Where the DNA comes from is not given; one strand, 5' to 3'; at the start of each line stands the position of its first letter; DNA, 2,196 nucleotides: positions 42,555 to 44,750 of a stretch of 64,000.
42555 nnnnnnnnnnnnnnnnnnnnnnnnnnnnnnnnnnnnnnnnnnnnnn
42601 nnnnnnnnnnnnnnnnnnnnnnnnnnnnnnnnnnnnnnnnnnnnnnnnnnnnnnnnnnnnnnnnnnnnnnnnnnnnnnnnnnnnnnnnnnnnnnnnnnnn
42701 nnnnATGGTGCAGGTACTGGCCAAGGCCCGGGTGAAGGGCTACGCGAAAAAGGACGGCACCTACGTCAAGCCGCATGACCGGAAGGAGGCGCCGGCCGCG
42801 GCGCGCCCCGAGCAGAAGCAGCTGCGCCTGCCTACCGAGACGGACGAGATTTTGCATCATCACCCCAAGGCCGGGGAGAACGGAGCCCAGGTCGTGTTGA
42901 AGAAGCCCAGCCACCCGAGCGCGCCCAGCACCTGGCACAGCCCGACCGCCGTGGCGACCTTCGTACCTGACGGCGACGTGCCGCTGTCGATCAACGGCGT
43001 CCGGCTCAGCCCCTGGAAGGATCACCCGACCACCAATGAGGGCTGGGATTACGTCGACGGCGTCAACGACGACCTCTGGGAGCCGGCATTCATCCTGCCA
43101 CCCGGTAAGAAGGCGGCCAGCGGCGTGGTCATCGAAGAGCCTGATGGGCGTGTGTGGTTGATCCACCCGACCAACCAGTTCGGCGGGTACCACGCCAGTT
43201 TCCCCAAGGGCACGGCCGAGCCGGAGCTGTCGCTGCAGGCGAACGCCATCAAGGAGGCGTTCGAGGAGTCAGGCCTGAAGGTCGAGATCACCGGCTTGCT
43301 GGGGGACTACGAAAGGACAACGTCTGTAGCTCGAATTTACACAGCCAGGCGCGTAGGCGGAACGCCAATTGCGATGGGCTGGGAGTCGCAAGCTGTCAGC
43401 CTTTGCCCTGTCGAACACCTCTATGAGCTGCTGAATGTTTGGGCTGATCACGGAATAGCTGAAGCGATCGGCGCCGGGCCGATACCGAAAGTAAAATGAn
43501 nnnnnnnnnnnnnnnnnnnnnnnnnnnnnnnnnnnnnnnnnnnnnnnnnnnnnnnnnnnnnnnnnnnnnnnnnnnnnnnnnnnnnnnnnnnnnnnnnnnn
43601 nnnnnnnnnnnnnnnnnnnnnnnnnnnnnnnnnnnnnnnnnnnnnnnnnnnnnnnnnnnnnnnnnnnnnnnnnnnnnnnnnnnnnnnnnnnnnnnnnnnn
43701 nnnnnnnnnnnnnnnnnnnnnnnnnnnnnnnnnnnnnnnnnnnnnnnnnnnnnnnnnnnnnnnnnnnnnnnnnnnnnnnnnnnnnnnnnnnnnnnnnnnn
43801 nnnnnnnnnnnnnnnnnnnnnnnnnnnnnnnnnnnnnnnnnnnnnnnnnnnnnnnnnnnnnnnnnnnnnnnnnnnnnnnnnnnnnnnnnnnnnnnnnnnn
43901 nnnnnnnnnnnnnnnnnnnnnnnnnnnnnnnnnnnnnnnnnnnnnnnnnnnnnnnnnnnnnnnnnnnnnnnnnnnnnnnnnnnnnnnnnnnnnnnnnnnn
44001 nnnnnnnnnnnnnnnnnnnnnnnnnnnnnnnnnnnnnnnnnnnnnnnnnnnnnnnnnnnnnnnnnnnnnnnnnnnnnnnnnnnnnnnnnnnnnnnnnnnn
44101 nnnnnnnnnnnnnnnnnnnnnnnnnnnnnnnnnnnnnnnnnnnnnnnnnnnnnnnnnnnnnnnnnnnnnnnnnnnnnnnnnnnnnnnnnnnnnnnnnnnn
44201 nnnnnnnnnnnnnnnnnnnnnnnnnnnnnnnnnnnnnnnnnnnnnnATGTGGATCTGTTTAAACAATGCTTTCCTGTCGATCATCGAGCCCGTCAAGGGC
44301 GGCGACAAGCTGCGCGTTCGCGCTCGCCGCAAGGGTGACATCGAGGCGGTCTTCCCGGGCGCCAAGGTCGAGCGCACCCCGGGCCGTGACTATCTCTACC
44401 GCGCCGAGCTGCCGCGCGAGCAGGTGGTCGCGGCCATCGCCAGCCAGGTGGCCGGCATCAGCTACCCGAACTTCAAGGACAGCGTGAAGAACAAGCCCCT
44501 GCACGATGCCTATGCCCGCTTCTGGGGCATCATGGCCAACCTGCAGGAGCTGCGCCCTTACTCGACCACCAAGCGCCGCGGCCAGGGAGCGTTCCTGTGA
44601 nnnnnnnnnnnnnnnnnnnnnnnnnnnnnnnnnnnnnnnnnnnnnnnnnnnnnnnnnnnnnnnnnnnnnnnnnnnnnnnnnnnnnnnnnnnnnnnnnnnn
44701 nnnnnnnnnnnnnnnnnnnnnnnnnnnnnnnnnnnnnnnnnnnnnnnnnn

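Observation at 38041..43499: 1295-aa polyvalent protein combining a kinase-like domain and a C-terminal ADP-ribosyltransferase-like domain, with its own attenuated leader and a coupled downstream NUDIX gene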

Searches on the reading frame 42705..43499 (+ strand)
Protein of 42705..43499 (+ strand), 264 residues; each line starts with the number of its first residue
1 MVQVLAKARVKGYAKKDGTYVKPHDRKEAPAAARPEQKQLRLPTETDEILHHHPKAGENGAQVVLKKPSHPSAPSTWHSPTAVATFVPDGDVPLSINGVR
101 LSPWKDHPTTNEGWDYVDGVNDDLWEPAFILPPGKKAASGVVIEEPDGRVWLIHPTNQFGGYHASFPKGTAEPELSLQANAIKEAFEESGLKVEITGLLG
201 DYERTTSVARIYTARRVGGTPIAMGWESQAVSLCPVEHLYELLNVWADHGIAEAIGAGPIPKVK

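Call 3: search_protein_families(library=pfam, proteins=[window:42705-43499:+], max_evalue=0.1)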
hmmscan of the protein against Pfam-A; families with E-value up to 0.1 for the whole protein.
window:42705-43499:+ (264 aa): 1 family
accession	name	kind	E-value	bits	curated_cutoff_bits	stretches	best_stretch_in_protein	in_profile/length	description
PF00293.34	NUDIX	-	4.6e-12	46.5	21.1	1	136-247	3-125/134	NUDIX domain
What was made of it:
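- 42705..43499 (+): 264-aa NUDIX protein (Nudix fold aa 136-247, plus a ~130-aa N-terminal extension). Pfam NUDIX E 4.6e-12 (call 3).
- On NUDIX hydrolases (PF00293), for the 42705-43499 gene: Pfam 46.5 bits against a 21.1 cut-off (call 3).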

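Call 4: search_protein_families(library=phrogs, proteins=[window:42705-43499:+], max_evalue=0.01)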
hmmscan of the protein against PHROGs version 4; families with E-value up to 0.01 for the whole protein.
window:42705-43499:+ (264 aa): 3 families
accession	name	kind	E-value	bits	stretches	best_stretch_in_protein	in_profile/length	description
phrog_10313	-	other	1.5e-05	25.8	1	139-206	14-82/159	nudix hydrolase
phrog_1185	-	other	0.00021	21.8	1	154-204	173-221/301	nudix hydrolase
phrog_29674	-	unknown function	0.0055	18.1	0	7-28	24-45/74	-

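Call 7: search_protein_families(library=ncbifam, proteins=[window:42705-43499:+], max_evalue=1)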
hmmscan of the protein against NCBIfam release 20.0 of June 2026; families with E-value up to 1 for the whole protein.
window:42705-43499:+ (264 aa): 2 families
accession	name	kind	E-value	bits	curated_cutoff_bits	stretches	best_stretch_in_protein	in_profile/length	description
NF041652.1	Nud_hyd_Dein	equivalog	1.2e-06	28.8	200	1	135-202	12-83/152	Nudix hydrolase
TIGR02705.1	nudix_YtkD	equivalog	0.21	11.2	154.4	1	165-206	48-89/156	RNA deprotection pyrophosphohydrolase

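Call 87: search_protein_families(library=padloc, proteins=[window:42705-43499:+], max_evalue=0.01)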
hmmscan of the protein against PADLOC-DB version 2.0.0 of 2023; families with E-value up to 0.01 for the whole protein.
window:42705-43499:+ (264 aa): 0 families

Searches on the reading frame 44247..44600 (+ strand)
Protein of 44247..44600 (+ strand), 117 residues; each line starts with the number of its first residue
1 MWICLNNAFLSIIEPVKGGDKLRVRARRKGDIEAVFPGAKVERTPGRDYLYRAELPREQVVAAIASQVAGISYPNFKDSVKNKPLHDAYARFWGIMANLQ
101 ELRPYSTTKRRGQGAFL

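Call 3: search_protein_families(library=pfam, proteins=[window:44247-44600:+], max_evalue=0.1)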
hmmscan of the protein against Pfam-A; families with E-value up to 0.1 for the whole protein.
window:44247-44600:+ (117 aa): 0 families

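Call 4: search_protein_families(library=phrogs, proteins=[window:44247-44600:+], max_evalue=0.01)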
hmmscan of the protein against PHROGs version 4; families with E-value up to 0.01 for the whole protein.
window:44247-44600:+ (117 aa): 0 families

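Call 87: search_protein_families(library=padloc, proteins=[window:44247-44600:+], max_evalue=0.01)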
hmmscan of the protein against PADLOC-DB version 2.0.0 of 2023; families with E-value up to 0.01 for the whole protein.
window:44247-44600:+ (117 aa): 0 families
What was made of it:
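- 44247..44600 (+): 117-aa conserved protein of unknown function, fourth member of the conserved gene order. No family hit (calls 3, 4, 87).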
